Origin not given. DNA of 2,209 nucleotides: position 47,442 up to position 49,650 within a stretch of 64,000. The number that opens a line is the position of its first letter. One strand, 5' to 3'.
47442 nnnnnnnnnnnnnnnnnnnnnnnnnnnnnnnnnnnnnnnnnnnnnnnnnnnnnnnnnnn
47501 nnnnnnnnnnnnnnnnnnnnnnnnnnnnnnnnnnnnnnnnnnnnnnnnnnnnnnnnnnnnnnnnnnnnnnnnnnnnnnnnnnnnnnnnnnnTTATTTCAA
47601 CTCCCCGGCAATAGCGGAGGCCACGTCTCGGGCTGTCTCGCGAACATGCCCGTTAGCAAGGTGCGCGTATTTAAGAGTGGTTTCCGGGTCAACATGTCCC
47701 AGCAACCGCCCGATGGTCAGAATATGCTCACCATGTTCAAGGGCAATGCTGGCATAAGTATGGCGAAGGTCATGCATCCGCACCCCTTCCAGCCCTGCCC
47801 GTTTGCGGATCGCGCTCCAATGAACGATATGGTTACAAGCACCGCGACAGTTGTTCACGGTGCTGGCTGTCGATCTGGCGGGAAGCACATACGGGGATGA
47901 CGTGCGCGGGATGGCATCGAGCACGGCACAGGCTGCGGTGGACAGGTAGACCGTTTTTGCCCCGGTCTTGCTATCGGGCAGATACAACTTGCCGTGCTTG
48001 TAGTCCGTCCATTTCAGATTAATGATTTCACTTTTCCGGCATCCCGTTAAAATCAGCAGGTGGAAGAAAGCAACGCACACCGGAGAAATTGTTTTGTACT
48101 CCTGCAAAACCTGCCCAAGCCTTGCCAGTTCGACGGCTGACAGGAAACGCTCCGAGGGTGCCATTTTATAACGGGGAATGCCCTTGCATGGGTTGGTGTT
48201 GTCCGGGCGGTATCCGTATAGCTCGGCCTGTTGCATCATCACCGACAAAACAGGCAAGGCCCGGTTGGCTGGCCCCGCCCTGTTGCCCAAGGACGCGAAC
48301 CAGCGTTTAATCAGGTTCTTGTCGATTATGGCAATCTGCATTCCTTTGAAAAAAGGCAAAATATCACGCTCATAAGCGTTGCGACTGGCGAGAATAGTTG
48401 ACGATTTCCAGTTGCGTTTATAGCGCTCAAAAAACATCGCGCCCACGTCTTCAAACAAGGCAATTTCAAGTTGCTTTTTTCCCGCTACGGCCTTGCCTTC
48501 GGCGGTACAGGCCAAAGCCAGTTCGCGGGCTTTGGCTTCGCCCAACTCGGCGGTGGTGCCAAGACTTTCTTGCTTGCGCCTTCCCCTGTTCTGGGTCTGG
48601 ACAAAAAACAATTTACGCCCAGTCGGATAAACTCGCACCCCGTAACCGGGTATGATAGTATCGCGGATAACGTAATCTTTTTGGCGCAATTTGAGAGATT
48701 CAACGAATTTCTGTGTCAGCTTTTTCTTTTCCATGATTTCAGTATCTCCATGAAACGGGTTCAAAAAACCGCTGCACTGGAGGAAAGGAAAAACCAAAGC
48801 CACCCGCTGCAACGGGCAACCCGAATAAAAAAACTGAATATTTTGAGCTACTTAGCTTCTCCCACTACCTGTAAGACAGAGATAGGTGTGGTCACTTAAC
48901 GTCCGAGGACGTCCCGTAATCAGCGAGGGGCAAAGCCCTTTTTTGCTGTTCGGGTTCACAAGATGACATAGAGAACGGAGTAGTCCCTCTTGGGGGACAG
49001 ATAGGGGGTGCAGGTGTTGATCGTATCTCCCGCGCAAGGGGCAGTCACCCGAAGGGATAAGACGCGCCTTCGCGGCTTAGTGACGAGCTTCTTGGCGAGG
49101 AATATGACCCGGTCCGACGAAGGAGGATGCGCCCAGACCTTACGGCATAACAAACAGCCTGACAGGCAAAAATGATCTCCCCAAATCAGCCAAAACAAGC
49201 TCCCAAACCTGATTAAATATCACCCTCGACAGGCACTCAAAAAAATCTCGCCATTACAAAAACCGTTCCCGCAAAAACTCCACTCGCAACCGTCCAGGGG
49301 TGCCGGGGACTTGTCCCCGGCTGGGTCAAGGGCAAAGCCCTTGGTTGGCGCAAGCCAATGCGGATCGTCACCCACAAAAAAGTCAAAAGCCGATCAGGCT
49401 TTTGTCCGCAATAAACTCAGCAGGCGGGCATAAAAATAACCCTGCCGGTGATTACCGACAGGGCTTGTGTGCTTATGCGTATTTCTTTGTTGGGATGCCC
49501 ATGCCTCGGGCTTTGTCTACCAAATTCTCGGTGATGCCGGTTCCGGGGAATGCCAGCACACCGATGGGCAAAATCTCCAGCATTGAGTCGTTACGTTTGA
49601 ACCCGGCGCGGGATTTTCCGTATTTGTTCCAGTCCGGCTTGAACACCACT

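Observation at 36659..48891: A ~12.2-kb CRISPR-Cas9 + PstI-like R-M + double-integrase cassette bracketed by imperfect direct repeats: candidate self-mobilising defence island inside a conjugative replicon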

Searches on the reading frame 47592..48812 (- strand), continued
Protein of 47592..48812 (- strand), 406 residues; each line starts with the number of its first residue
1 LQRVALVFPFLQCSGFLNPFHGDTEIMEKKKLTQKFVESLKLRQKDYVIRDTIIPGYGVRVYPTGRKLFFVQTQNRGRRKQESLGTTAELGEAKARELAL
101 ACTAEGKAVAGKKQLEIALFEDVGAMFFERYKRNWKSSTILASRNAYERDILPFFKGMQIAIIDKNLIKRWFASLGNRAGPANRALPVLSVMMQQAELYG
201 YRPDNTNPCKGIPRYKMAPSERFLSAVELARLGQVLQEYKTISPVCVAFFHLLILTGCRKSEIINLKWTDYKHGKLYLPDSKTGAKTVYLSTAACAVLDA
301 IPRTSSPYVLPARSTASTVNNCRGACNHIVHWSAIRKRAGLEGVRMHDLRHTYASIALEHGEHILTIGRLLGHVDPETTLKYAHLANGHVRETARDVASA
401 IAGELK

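Call 33: find_related_loci(query=A1, collection=genome_contigs, flank=10000)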
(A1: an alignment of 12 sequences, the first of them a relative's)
Query A1 (380 aa) in genome_contigs; peptide patterns used: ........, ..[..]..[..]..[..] (x = any residue, [..] = any of these).
599 stretches matched a pattern (row limit reached: there are more); 504 encode a relative of the query (tblastn E <= 1e-3); the best 80 are kept; 80 distinct loci.
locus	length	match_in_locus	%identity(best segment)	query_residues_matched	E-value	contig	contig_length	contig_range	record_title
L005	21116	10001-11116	48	1-378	7e-102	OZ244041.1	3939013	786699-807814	MAG: Alphaproteobacteria bacterium isolate f7210445-354a-4bb2-b242-0c6f4feb337f genome assembly, chromosome: 1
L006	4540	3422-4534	46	1-375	3e-102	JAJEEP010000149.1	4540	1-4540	MAG: Alphaproteobacteria bacterium isolate p16x34bins.43 k141_339645, whole genome shotgun sequence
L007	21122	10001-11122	47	1-377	1e-101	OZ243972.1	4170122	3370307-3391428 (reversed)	MAG: Alphaproteobacteria bacterium isolate 09f1bc1b-1bad-4b92-9679-6e0ab018260f genome assembly, chromosome: 1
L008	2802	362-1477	45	1-375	4e-104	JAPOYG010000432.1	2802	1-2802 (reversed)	MAG: Acidobacteria bacterium isolate COS4_bin_27 NODE_16932_length_2802_cov_15.6236, whole genome shotgun sequence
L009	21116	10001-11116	47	1-376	5e-101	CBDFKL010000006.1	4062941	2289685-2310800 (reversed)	MAG: Alphaproteobacteria bacterium isolate 1368f247-a1ca-469e-8ff8-323441c52473 genome assembly, contig: contig_6, whole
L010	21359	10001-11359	47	1-377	9e-101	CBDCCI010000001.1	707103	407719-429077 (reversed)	MAG: Alphaproteobacteria bacterium isolate 09f1bc1b-1bad-4b92-9679-6e0ab018260f genome assembly, contig: contig_1, whole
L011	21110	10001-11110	45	1-376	7e-101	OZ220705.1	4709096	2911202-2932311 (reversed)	MAG: Alphaproteobacteria bacterium isolate 2b4cf96f-57fc-4783-9a40-8293addbc307 genome assembly, chromosome: 1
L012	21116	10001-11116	48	1-378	3e-100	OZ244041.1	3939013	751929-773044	MAG: Alphaproteobacteria bacterium isolate f7210445-354a-4bb2-b242-0c6f4feb337f genome assembly, chromosome: 1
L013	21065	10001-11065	48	1-361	2e-100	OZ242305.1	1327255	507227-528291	MAG: Alphaproteobacteria bacterium isolate 3b2a6145-dd22-4f5c-8966-122b708bad15 genome assembly, chromosome: 1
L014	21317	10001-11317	47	1-375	2e-99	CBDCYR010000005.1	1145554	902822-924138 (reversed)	MAG: Alphaproteobacteria bacterium isolate 61ea418e-1a9a-4c42-89d8-c143e3827dfe genome assembly, contig: contig_5, whole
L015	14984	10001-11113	46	1-375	5e-99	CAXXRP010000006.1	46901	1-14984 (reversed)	MAG: Rhodospirillaceae bacterium isolate a46d0196-8eb6-4494-93ff-a1a98756ea8d genome assembly, contig: contig_6, whole g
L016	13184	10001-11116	47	1-377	2e-98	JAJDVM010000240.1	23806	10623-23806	MAG: Defluviicoccus sp. isolate jk18x22bins.41 k141_331194, whole genome shotgun sequence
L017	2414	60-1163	47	5-377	2e-102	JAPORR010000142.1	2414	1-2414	MAG: Alphaproteobacteria bacterium isolate CAR1_bin_3 NODE_8582_length_2414_cov_33.5625, whole genome shotgun sequence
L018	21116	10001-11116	45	1-377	7e-98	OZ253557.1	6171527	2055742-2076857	MAG: Alphaproteobacteria bacterium isolate 076c979e-b32e-4df2-94ec-b05dd2327168 genome assembly, chromosome: 1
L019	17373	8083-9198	46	1-378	4e-97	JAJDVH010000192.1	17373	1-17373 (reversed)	MAG: Alphaproteobacteria bacterium isolate jk18x22bins.31 k141_276751, whole genome shotgun sequence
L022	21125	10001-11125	45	1-378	1e-96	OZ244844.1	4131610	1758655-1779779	MAG: Alphaproteobacteria bacterium isolate d5e27bab-34fd-41d3-b671-866094b33863 genome assembly, chromosome: 1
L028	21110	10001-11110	45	1-376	8e-95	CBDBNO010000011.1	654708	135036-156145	MAG: Alphaproteobacteria bacterium isolate 3b2a6145-dd22-4f5c-8966-122b708bad15 genome assembly, contig: contig_11, whol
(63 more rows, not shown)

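Call 46: find_encoding_contigs(protein=P0002, flank=10000, max_places=3)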
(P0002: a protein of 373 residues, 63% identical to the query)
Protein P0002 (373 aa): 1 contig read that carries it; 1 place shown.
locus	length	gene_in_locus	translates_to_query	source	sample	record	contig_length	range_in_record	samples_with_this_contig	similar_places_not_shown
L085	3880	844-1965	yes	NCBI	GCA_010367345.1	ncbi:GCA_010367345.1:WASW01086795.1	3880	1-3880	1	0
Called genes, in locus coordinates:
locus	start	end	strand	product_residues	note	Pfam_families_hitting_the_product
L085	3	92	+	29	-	?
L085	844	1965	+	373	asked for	PF13356:Arm-DNA-bind_3 (weak), PF14659:Phage_int_SAM_3 (weak), PF00589:Phage_integrase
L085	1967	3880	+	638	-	?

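Call 47: find_encoding_contigs(protein=P0006, flank=10000, max_places=3)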
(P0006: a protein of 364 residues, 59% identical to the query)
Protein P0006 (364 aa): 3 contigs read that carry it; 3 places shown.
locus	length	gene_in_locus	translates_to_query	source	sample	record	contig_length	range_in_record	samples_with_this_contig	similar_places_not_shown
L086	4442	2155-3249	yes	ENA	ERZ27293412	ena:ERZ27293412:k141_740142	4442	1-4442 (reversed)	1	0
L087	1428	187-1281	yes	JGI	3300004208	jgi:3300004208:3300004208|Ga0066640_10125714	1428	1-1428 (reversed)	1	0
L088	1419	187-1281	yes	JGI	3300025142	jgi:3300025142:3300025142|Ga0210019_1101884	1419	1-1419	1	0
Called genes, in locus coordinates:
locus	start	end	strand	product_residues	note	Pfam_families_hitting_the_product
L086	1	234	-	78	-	?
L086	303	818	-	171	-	-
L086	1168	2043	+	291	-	PF06779:MFS_4, PF07690:MFS_1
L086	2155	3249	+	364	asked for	PF13356:Arm-DNA-bind_3, PF00589:Phage_integrase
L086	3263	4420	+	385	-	PF13356:Arm-DNA-bind_3, PF22022:Phage_int_M (weak), PF00589:Phage_integrase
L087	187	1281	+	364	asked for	PF13356:Arm-DNA-bind_3, PF00589:Phage_integrase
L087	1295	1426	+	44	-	?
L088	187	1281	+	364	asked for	PF13356:Arm-DNA-bind_3, PF00589:Phage_integrase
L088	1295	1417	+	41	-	?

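Call 48: find_encoding_contigs(protein=P0007, flank=10000, max_places=3)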
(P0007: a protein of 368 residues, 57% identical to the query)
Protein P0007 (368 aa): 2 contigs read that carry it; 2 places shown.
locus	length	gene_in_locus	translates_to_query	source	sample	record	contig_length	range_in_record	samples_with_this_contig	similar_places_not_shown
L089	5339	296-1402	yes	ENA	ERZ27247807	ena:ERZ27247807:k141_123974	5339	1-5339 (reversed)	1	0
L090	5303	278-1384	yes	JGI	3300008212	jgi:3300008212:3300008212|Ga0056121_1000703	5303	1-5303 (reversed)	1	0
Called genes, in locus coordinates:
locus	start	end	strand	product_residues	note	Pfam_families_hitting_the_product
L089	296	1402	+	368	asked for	PF13356:Arm-DNA-bind_3 (weak), PF00589:Phage_integrase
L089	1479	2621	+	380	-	PF13356:Arm-DNA-bind_3, PF14659:Phage_int_SAM_3 (faint), PF22022:Phage_int_M (faint), PF00589:Phage_integrase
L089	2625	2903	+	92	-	PF05015:HigB-like_toxin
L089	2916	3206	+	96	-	PF13560:HTH_31 (weak), PF01381:HTH_3, PF13384:HTH_23 (faint), PF15943:YdaS_toxin (faint)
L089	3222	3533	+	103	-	PF01909:NTP_transf_2 (faint), PF18765:Polbeta (faint)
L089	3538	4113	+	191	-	PF05168:HEPN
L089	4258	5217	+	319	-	-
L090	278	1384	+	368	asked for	PF13356:Arm-DNA-bind_3 (weak), PF00589:Phage_integrase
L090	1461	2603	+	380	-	PF13356:Arm-DNA-bind_3, PF14659:Phage_int_SAM_3 (faint), PF22022:Phage_int_M (faint), PF00589:Phage_integrase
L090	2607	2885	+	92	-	PF05015:HigB-like_toxin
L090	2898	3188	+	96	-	PF13560:HTH_31 (weak), PF01381:HTH_3, PF13384:HTH_23 (faint), PF15943:YdaS_toxin (faint)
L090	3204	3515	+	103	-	PF01909:NTP_transf_2 (faint), PF18765:Polbeta (faint)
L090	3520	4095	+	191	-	PF05168:HEPN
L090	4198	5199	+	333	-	-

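Call 90: search_protein_families(library=ncbifam, proteins=[window:47592-48734:-], max_evalue=0.00001)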
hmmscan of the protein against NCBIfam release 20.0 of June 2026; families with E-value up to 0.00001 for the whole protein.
window:47592-48734:- (380 aa): 6 families
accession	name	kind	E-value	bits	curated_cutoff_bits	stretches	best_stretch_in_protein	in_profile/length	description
NF040815.2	recomb_XerA_Arch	equivalog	6.6e-17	61.9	220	1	120-366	19-261/263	site-specific tyrosine recombinase/integron integrase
TIGR02225.1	recomb_XerD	equivalog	6e-15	55.3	329.6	1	116-370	16-285/290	site-specific tyrosine recombinase XerD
NF001399.0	PRK00283.1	subfamily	2.2e-13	50.2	279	1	119-368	28-292/300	tyrosine recombinase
TIGR02224.1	recomb_XerC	equivalog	8e-13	48.4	335.15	1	180-366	88-284/295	tyrosine recombinase XerC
TIGR02249.1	integrase_gron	subfamily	2.1e-08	33.9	265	1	312-363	252-304/315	integron integrase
NF003462.0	PRK05084.1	equivalog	4.4e-07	28.9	267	1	222-370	199-355/360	tyrosine recombinase XerS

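Call 99: search_protein_families(library=pfam, proteins=[L005:12921-14117:-, L005:14159-14707:-, L005:15245-16414:-, L005:16480-17046:+, L028:12341-18163:-, L028:18650-19408:+, L009:13010-14803:-, L009:15011-15739:-, L009:17658-18833:+, L009:18917-19582:+], max_evalue=0.001)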
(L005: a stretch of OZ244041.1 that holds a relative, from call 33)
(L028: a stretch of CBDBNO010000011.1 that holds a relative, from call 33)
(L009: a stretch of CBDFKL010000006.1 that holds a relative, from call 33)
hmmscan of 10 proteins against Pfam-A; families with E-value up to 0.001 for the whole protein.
L005:12921-14117:- (398 aa): 0 families

L005:14159-14707:- (182 aa): 0 families

L005:15245-16414:- (389 aa): 1 family
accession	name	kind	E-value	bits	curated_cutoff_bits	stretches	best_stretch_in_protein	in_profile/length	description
PF15845.10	NICE-1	-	0.00052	21.2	27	1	258-306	16-61/89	Cysteine-rich C-terminal 1 family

L005:16480-17046:+ (189 aa): 0 families

L028:12341-18163:- (1940 aa): 2 families
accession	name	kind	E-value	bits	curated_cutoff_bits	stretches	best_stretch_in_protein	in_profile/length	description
PF03160.20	Calx-beta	-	2e-18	67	27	2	1352-1402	48-98/119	Calx-beta domain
PF13530.11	SCP2_2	-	0.00031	21.7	23.2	0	1033-1069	12-48/105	Sterol carrier protein domain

L028:18650-19408:+ (252 aa): 1 family
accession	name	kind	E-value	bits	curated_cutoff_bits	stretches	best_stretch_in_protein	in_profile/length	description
PF02729.26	OTCace_N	-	5e-12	46.6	29.9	1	107-160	93-147/148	Aspartate/ornithine carbamoyltransferase, carbamoyl-P binding domain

L009:13010-14803:- (597 aa): 2 families
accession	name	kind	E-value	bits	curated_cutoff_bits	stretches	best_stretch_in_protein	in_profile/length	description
PF03235.19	GmrSD_N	-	2.3e-22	80.5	33.2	1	28-172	12-196/199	GmrSD restriction endonuclease, N-terminal domain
PF04326.19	SLFN_AlbA_2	-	1.7e-05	25.8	25.3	1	428-582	1-115/118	Schlafen, AlbA_2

L009:15011-15739:- (242 aa): 1 family
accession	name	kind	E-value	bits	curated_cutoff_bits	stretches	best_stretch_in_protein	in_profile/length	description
PF00665.32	rve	-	4.3e-08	33.8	32.6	1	124-234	2-101/102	Integrase core domain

L009:17658-18833:+ (391 aa): 4 families
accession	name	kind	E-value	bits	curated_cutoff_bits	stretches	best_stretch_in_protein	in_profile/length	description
PF02826.25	2-Hacid_dh_C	-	6.2e-40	136.9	25.1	1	174-352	1-177/178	D-isomer specific 2-hydroxyacid dehydrogenase, NAD binding domain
PF01262.27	AlaDh_PNT_C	-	1.3e-05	25.1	23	1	207-297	28-129/214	Alanine dehydrogenase/PNT, C-terminal domain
PF00389.36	2-Hacid_dh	-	4.1e-05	23.7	24.6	1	94-383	23-132/134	D-isomer specific 2-hydroxyacid dehydrogenase, catalytic domain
PF00670.27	AdoHcyase_NAD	-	0.00029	21.4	27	1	205-299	21-112/162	S-adenosyl-L-homocysteine hydrolase, NAD binding domain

L009:18917-19582:+ (221 aa): 0 families

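Call 100: search_protein_families(library=pfam, proteins=[L011:12085-13326:+, L011:13323-14267:+, L011:14183-15268:+, L011:15354-15842:+, L011:16638-17483:-, L011:17563-18234:-, L022:12414-13085:+, L022:14725-15681:+, L022:18590-19816:+, L022:16684-17439:-], max_evalue=0.001)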
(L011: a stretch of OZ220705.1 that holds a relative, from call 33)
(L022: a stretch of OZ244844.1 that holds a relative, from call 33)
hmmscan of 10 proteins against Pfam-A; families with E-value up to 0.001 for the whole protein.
L011:12085-13326:+ (413 aa): 2 families
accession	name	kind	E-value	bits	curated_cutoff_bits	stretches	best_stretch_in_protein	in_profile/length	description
PF00589.27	Phage_integrase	-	2.1e-26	93.2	27.1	1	225-396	2-169/172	Phage integrase family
PF02899.23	Phage_int_SAM_1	-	0.00011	22.8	22.3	0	126-199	8-81/83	Phage integrase, N-terminal SAM-like domain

L011:13323-14267:+ (314 aa): 1 family
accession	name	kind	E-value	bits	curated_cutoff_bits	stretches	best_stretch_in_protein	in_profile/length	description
PF00589.27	Phage_integrase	-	6.3e-17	62.3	27.1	1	107-291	5-167/172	Phage integrase family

L011:14183-15268:+ (361 aa): 4 families
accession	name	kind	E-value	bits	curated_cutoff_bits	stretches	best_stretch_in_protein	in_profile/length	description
PF00589.27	Phage_integrase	-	7.9e-37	127.1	27.1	1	155-327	2-169/172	Phage integrase family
PF02899.23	Phage_int_SAM_1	-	1.7e-10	41.5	22.3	1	44-123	4-76/83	Phage integrase, N-terminal SAM-like domain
PF13102.12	Phage_int_SAM_5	-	1.3e-05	25.9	22.3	1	53-124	14-80/98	Phage integrase SAM-like domain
PF13495.12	Phage_int_SAM_4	-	3e-05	24.8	27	1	49-127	9-79/85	Phage integrase, N-terminal SAM-like domain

L011:15354-15842:+ (162 aa): 1 family
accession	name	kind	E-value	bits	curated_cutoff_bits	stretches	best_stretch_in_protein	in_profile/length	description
PF00589.27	Phage_integrase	-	1.4e-21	77.5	27.1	1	2-139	21-168/172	Phage integrase family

L011:16638-17483:- (281 aa): 2 families
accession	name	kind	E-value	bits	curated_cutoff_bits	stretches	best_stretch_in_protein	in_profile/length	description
PF00685.33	Sulfotransfer_1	-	5.1e-30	105.2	22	1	5-275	4-255/255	Sulfotransferase domain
PF13469.12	Sulfotransfer_3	-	5e-09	37.2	27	1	113-206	128-214/216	Sulfotransferase family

L011:17563-18234:- (223 aa): 1 family
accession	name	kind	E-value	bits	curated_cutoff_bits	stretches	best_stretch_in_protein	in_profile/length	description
PF13609.12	Porin_4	-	6.8e-28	98.8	27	1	9-208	105-309/310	Gram-negative porin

L022:12414-13085:+ (223 aa): 0 families

L022:14725-15681:+ (318 aa): 2 families
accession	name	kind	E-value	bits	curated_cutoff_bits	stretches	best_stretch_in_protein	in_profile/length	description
PF01048.26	PNP_UDP_1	-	4e-39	134.8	25.1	1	43-311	1-232/233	Phosphorylase superfamily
PF06516.17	NUP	-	0.00073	19.2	27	0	42-138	2-105/313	Purine nucleoside permease (NUP)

L022:18590-19816:+ (408 aa): 0 families

L022:16684-17439:- (251 aa): 0 families

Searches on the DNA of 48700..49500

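Call 31: search_rna_families(source=window, start=48700, end=49500, threshold=evalue, max_evalue=10, show_alignments=2)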
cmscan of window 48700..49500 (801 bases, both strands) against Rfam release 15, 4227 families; matches with E-value up to 10: 6.
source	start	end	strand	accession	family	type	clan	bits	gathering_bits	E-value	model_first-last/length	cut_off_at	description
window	49398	49478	-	RF00599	SNORA77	Gene; snRNA; snoRNA; HACA-box;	-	24.7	42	0.0087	1-125/125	no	Small nucleolar RNA SNORA77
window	49381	49406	-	RF02054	STnc420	Gene; sRNA;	-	15.9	70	5.7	25-54/58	no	Salmonella enterica sRNA STnc420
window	49288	49336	+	RF02937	Clostridiales-2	Gene; sRNA;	-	15.1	58.6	1.4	1-82/82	no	Clostridiales-2 RNA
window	48750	48843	+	RF00522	PreQ1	Cis-reg; riboswitch;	-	13.8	39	7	1-45/45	no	PreQ1 (pre queuosine) riboswitch aptamer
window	48996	49059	+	RF02937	Clostridiales-2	Gene; sRNA;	-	12.5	58.6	8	1-82/82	no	Clostridiales-2 RNA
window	49187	49320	+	RF00628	RgsA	Gene; sRNA;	-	12.1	88.4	1.9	1-194/194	no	RgsA sRNA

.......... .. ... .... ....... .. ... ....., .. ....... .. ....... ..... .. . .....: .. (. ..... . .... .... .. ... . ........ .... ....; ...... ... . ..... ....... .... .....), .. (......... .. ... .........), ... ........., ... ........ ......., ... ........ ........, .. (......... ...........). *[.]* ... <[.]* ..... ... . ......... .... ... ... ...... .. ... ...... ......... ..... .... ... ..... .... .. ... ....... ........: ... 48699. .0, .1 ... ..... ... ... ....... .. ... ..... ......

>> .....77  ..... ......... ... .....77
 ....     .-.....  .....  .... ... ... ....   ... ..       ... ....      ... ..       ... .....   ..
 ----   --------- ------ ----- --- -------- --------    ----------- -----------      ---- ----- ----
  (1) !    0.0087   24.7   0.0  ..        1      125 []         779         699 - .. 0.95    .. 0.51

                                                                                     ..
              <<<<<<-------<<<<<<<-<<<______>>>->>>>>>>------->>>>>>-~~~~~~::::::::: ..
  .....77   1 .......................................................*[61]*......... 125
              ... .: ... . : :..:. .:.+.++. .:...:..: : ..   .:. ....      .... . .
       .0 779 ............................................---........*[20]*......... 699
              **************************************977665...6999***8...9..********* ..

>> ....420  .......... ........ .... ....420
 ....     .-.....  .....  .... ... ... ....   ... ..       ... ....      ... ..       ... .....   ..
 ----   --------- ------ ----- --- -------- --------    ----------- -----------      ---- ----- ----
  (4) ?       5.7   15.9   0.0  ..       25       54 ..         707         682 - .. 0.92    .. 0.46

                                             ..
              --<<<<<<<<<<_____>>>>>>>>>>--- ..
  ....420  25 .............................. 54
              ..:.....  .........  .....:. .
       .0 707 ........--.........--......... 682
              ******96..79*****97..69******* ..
